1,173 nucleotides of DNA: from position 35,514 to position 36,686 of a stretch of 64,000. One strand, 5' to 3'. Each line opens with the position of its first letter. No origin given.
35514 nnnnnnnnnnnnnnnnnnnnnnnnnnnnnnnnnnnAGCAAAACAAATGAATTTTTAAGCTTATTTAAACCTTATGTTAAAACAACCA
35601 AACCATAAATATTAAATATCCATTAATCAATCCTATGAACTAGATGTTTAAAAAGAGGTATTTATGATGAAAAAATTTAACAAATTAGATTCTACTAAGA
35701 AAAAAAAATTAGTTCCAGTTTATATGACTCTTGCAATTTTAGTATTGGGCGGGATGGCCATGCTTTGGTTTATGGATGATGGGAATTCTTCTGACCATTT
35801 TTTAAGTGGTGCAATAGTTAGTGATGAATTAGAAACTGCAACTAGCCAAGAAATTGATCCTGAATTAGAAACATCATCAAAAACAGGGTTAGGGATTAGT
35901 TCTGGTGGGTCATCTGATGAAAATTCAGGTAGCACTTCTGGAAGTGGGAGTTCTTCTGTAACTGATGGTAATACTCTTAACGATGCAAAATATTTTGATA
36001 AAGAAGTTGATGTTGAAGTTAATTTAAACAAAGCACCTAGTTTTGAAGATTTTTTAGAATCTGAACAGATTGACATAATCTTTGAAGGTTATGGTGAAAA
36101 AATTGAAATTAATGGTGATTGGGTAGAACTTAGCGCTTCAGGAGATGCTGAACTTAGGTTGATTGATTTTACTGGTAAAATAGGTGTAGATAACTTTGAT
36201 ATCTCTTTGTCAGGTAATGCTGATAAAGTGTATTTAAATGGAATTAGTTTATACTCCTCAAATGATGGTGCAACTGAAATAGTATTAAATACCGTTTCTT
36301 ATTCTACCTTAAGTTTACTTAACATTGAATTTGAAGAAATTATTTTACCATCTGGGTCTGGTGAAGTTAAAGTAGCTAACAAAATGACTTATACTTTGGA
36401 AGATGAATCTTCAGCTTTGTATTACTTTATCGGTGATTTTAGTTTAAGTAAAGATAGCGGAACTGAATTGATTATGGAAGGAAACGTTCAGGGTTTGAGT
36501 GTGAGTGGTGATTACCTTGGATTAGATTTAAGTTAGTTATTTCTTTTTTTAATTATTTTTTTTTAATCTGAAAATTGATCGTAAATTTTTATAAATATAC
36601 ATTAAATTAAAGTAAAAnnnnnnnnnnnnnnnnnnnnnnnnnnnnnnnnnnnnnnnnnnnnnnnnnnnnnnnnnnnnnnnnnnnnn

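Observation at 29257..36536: Paralogous membrane-anchored surface proteins bracket a five-gene cassette (unknown 216-aa protein, GHKL-like ATPase, PaaK/CapK-like ligase, alpha/beta hydrolase)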

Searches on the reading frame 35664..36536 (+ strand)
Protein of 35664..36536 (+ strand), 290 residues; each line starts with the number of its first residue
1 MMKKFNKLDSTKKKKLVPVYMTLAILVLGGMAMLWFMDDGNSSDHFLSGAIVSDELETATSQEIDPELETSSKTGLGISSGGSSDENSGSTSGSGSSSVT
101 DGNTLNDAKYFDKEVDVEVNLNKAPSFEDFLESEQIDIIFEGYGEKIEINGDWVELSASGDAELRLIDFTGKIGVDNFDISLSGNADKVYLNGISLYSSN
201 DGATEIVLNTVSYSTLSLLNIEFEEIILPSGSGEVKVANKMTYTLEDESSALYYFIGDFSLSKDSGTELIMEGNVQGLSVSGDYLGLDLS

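Call 4: search_protein_families(library=pfam, proteins=[window:35664-36536:+], max_evalue=0.1)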
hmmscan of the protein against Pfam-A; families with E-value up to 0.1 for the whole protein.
window:35664-36536:+ (290 aa): 1 family
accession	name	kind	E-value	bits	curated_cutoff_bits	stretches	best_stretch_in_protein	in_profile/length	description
PF21871.1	Gp6_C-III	-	0.044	14.3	27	0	110-149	4-43/76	Baseplate structural protein gp6, C-terminal domain III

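Call 9: search_protein_families(library=ncbifam, proteins=[window:35664-36536:+], max_evalue=0.1)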
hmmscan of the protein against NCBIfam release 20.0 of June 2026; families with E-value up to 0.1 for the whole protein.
window:35664-36536:+ (290 aa): 0 families

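Call 31: find_homologous_proteins(query=A2, max_evalue=0.001)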
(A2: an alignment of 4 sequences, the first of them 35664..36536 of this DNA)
Query A2 (4 sequences) (290 aa, profile of the alignment): 5 proteins with E <= 0.001 among 8000 candidates.
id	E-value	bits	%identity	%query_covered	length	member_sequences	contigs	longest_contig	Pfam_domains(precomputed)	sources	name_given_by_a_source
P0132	1.4e-130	453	33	96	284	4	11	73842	-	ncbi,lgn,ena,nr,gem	ncbi:hypothetical protein HN448_00630 [archaeon]|nr:hypothetical protein [archaeon]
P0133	2.9e-128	445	100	100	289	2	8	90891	-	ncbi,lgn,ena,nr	ncbi:hypothetical protein HN652_04205 [archaeon]|nr:hypothetical protein [archaeon] MBT6869004.1 hyp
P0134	8.9e-126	437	78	100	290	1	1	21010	-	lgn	-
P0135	1.9e-116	406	33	76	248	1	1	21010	-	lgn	-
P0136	1.5e-23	102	25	96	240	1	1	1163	-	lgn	-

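Call 43: search_protein_families(library=padloc, proteins=[window:35664-36536:+], max_evalue=0.01)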
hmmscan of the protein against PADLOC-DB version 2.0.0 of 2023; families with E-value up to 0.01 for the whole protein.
window:35664-36536:+ (290 aa): 0 families

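Call 44: search_protein_representatives(alignment_id=A3)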
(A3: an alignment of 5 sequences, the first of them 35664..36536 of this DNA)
Query: 5 sequences, 279 profile positions. Proteins with E-value up to 0.001 (for the whole library): 344; up to 1e-10: 161; up to 1e-30: 98. The best 150 are listed.
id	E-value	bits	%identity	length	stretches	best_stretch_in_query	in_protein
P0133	5.1e-122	423.3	-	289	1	2-279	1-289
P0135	3.1e-107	374.7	-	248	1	21-279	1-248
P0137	1.9e-56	208.1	-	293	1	11-278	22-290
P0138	1.3e-51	192.3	-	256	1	10-278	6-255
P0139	2.4e-51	191.4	-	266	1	10-278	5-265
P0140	4.0e-49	184.1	-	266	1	14-278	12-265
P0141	1.4e-48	182.3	-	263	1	24-278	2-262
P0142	1.9e-46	175.3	-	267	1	14-278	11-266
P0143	2.3e-46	175.1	-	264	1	12-277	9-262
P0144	3.8e-46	174.3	-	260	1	12-278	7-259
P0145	4.0e-46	174.3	-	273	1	13-278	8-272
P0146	6.0e-46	173.7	-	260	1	15-277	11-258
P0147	7.5e-46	173.4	-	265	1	14-279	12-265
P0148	1.0e-45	173.0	-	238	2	93-279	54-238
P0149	1.1e-45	172.8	-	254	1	14-278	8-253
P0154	7.1e-44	166.9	-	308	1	6-276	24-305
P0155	1.5e-43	165.8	-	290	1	7-278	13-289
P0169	9.3e-42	159.9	-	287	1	5-278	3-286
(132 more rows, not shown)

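Call 46: find_encoding_contigs(protein=P0137, flank=8000, max_places=2)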
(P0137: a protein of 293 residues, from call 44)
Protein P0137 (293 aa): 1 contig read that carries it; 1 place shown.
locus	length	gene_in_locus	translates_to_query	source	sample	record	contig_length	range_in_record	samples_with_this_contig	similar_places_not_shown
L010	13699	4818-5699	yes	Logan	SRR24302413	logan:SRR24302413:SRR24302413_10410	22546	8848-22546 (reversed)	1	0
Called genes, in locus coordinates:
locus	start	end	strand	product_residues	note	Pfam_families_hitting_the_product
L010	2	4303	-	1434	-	?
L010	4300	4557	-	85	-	-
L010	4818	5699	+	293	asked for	-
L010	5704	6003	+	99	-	-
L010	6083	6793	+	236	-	-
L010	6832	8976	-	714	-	PF02518:HATPase_c (faint)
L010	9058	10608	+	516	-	-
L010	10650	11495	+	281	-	PF00491:Arginase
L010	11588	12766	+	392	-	PF00437:T2SSE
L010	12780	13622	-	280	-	PF00561:Abhydrolase_1, PF12146:Hydrolase_4, PF12697:Abhydrolase_6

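Call 53: find_encoding_contigs(protein=P0138, flank=8000, max_places=1)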
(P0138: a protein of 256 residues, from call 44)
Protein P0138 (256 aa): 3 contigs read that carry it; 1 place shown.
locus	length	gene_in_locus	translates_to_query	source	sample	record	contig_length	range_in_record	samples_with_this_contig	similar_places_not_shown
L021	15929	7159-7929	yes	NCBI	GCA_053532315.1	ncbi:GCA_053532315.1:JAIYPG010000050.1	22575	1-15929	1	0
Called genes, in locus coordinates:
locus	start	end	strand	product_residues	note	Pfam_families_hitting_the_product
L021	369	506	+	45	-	-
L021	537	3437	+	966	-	PF04851:ResIII (weak), PF00270:DEAD, PF00271:Helicase_C, PF19306:WHD_Lhr, PF08494:DEAD_assoc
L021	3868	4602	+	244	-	PF00149:Metallophos, PF12850:Metallophos_2 (weak)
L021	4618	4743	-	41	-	-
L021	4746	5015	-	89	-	PF05016:ParE_toxin (weak)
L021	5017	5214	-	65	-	-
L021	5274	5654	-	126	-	-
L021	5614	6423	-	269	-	PF01149:Fapy_DNA_glyco, PF05833:NFACT_N (weak), PF06831:H2TH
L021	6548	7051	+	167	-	PF03703:bPH_2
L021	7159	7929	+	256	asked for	-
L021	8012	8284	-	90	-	-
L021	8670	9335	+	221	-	PF02585:PIG-L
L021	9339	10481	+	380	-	PF13439:Glyco_transf_4, PF26334:Gtf3_N (faint), PF20706:GT4-conflict (weak), PF00534:Glycos_transf_1, PF13692:Glyco_trans_1_4, PF13524:Glyco_trans_1_2 (weak)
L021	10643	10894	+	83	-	PF24461:DUF7576 (weak), PF24273:TRASH_HVO_1752_C (weak)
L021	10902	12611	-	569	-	PF14520:HHH_5 (faint), PF14716:HHH_8, PF14792:DNA_pol_B_palm (weak), PF14791:DNA_pol_B_thumb, PF02811:PHP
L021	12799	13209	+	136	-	PF01092:Ribosomal_S6e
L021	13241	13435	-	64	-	-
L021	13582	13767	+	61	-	-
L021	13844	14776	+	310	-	-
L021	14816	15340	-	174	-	PF09339:HTH_IclR (weak)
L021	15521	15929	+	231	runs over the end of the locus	PF00881:Nitroreductase, PF14512:TM1586_NiRdase (faint), PF00881:Nitroreductase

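Call 54: find_encoding_contigs(protein=P0142, flank=8000, max_places=1)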
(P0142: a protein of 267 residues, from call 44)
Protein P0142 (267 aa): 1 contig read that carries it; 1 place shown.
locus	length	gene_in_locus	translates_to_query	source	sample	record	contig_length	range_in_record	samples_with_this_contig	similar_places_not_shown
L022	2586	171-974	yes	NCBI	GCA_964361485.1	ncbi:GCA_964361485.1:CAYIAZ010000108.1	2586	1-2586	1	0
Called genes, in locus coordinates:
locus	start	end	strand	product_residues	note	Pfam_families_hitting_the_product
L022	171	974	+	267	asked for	-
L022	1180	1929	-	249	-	PF00575:S1, PF07541:EIF_2_alpha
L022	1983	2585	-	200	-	?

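Call 55: find_encoding_contigs(protein=P0155, flank=8000, max_places=1)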
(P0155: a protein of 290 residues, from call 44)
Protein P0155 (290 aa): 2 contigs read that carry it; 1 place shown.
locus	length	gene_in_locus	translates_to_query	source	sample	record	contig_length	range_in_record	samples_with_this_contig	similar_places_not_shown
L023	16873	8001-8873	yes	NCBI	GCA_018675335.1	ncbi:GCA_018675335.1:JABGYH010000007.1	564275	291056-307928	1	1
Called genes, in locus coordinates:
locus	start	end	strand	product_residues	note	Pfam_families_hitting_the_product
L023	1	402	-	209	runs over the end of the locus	-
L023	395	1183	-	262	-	PF01656:CbiA, PF02374:ArsA_ATPase (faint), PF10609:ParA, PF13500:AAA_26 (faint), PF13614:AAA_31, PF00142:Fer4_NifH (weak)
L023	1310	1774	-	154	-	-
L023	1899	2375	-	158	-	-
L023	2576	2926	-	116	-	PF01849:NAC, PF19026:UBA_HYPK (weak)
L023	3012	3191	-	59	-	PF03911:Sec61_beta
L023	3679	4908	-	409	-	PF02926:THUMP, PF01170:UPF0020, PF05175:MTS (weak)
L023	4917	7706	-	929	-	PF00521:DNA_topoisoIV, PF03989:DNA_gyraseA_C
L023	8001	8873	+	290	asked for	-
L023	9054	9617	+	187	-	-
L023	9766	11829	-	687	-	-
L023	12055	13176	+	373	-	PF00583:Acetyltransf_1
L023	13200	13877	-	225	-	PF02666:PS_Dcarbxylase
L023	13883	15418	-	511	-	-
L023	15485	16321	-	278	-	PF20434:BD-FAE (faint), PF00561:Abhydrolase_1, PF12146:Hydrolase_4, PF12697:Abhydrolase_6, PF20408:Abhydrolase_11 (faint), PF12695:Abhydrolase_5 (faint)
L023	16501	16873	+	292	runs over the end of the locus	-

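Call 63: predict_structure(alignment_id=A6)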
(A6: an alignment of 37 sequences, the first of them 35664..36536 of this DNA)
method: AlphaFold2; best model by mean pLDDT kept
length: 290 residues; sequences in the alignment: 37
mean_pLDDT: 78.3   pTM: 0.61
mean pLDDT of the five models: 78.3, 77.5, 77.0, 76.9, 76.4
residues with pLDDT >= 90: 153; 70-90: 44; 50-70: 29; < 50: 64
segments of 3 or more residues with pLDDT < 50: 1-3, 42-85, 99-107
pLDDT, mean of each block of 10 residues (from residue 1): 50 67 91 75 44 43 41 41 47 49 45 90 96 97 90 83 95 96 97 86 92 97 96 95 95 97 92 96 86
secondary structure, 60 per line:
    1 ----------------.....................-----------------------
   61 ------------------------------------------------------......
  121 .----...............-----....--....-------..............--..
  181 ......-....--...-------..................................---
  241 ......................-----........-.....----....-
elements in order: H17-37 E115-121 E126-140 E146-149 E152-155 E163-176 E179-186 E188-191 E194-196 E204-237 E241-262 E268-275 E277-281 E286-289

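Call 66: search_protein_families(library=pfam, alignment_id=A6, max_evalue=0.01)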
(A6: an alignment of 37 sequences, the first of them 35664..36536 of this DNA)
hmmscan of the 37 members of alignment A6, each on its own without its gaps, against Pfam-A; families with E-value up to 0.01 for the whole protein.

A. member 1, window:35664-36536:+ (290 aa): 0 families

B. families by the number of members that match (of 37 scanned): 2 families
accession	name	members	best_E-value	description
PF15414.12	DUF4621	1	0.0035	Protein of unknown function (DUF4621)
PF16083.10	Phage_holin_3_3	1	0.0083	LydA holin phage, holin superfamily III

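Call 69: fold_search(model_id=the predicted structure, library=pdb)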
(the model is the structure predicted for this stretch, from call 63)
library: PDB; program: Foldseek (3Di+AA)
matches with E <= 10: 742; with E <= 0.001: 0
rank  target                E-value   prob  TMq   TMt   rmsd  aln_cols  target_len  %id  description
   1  8g7y_C                7.8e-03  0.11  0.08  0.11  18.4       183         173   14  Cryo-EM Structure of full length Neuroligin-2 from mouse with Neurexin-1 beta (released 2025-05-14)
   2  8g7z_C                1.5e-02  0.11  0.09  0.12  19.0       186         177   11  Cryo-EM structure of full length Neuroligin-2 from Mouse bound to two Neurexin-1 Beta conformation one (released 2025-05-14)
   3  3pve_A                1.7e-02  0.11  0.11  0.13  16.5       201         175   10  Crystal structure of the G2 domain of Agrin from Mus Musculus (released 2011-01-19)
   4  3wv6_A                2.8e-02  0.12  0.13  0.13  15.2       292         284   10  Crystal Structure of a protease-resistant mutant form of human galectin-9 (released 2015-05-20)
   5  8k45_C                3.0e-02  0.09  0.10  0.05  15.9       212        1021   10  A potent and broad-spectrum neutralizing nanobody for SARS-CoV-2 viruses including all major Omicron strains (released 2023-12-13)
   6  2xg3_A                3.7e-02  0.08  0.09  0.13  16.9       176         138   10  Human galectin-3 in complex with a benzamido-N-acetyllactoseamine inhibitor (released 2010-10-13)
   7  8jsd                  3.7e-02  0.08  0.10  0.10  18.3       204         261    9  Alginate lyase mutant-D180G (released 2024-06-26)
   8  3wuc_A                3.9e-02  0.09  0.09  0.15  18.2       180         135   10  X-ray crystal structure of Xenopus laevis galectin-Va (released 2015-04-08)
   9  2eal_A                4.1e-02  0.08  0.09  0.14  17.2       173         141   12  Crystal structure of human galectin-9 N-terminal CRD in complex with Forssman pentasaccharide (released 2007-09-25)
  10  9cb0_B                4.3e-02  0.08  0.10  0.04  16.3       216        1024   11  SARS-CoV-2 S protein - Accum modified (released 2025-07-23)
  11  9fxz_A                4.6e-02  0.08  0.10  0.14  17.7       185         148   12  Galectin-8 N-terminal carbohydrate recognition domain in complex with 4-(bromophenyl)phthalazinone D-galactal ligand (released 2025-07-16)
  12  2z42                  5.1e-02  0.10  0.10  0.12  18.3       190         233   14  Crystal Structure of Family 7 Alginate Lyase A1-II' from Sphingomonas sp. A1 (released 2008-05-27)
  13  3gne_A                5.1e-02  0.08  0.11  0.12  18.7       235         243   11  Crystal structure of alginate lyase vAL-1 from Chlorella virus (released 2009-10-20)
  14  3pve_B                5.1e-02  0.06  0.09  0.12  17.6       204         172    9  Crystal structure of the G2 domain of Agrin from Mus Musculus (released 2011-01-19)
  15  4lbm_A                5.3e-02  0.09  0.10  0.15  17.0       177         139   12  Crystal structure of Human galectin-3 CRD in complex with LNT (released 2014-01-22)
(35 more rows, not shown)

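Call 83: find_encoding_contigs(protein=P0154, flank=9000, max_places=1)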
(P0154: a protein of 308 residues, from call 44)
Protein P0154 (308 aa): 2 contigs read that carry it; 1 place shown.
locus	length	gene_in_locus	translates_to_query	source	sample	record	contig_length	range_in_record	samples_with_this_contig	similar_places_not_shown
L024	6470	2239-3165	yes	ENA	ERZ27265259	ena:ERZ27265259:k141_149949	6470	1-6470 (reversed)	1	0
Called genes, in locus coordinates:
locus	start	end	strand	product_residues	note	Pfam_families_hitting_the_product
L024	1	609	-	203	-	?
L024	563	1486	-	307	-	PF01171:ATP_bind_3, PF03054:tRNA_Me_trans (weak)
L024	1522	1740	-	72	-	PF02597:ThiS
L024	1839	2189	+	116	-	-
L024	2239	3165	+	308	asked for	-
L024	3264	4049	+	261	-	-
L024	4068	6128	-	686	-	-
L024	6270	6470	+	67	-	?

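Call 84: find_encoding_contigs(protein=P0169, flank=9000, max_places=1)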
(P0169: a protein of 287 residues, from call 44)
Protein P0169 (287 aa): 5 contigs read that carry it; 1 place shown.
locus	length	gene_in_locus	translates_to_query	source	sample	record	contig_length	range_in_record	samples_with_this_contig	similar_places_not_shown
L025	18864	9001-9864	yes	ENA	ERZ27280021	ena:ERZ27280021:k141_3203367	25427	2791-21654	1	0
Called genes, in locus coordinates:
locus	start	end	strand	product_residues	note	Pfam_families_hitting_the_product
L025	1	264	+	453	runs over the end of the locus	-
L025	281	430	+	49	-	-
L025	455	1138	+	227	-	PF14382:ECR1_N, PF22625:ECR1_N_2, PF21266:S1_RRP4 (weak), PF00013:KH_1, PF15985:KH_6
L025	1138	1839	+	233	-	PF01138:RNase_PH, PF03725:RNase_PH_C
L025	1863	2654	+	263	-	PF01138:RNase_PH, PF03725:RNase_PH_C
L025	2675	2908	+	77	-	PF01192:RNA_pol_Rpb6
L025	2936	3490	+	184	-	PF02518:HATPase_c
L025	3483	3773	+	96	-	PF04010:DUF357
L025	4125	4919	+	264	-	PF01978:TrmB, PF11495:TrmB_EBD_N (weak), PF13091:PLDc_2 (weak)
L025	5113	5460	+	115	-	PF01981:PTH2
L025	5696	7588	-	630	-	PF04851:ResIII (faint), PF06733:DEAD_2, PF13307:Helicase_C_2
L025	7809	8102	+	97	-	-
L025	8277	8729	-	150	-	PF08069:Ribosomal_S13_N, PF00312:Ribosomal_S15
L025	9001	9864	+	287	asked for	-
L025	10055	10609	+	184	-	PF02245:Pur_DNA_glyco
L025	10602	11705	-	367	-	PF00004:AAA, PF17862:AAA_lid_3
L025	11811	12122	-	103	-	-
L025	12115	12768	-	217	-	-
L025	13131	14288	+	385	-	PF00202:Aminotran_3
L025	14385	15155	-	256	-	-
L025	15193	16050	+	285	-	PF09754:PAC2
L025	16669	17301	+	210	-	-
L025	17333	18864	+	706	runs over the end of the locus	-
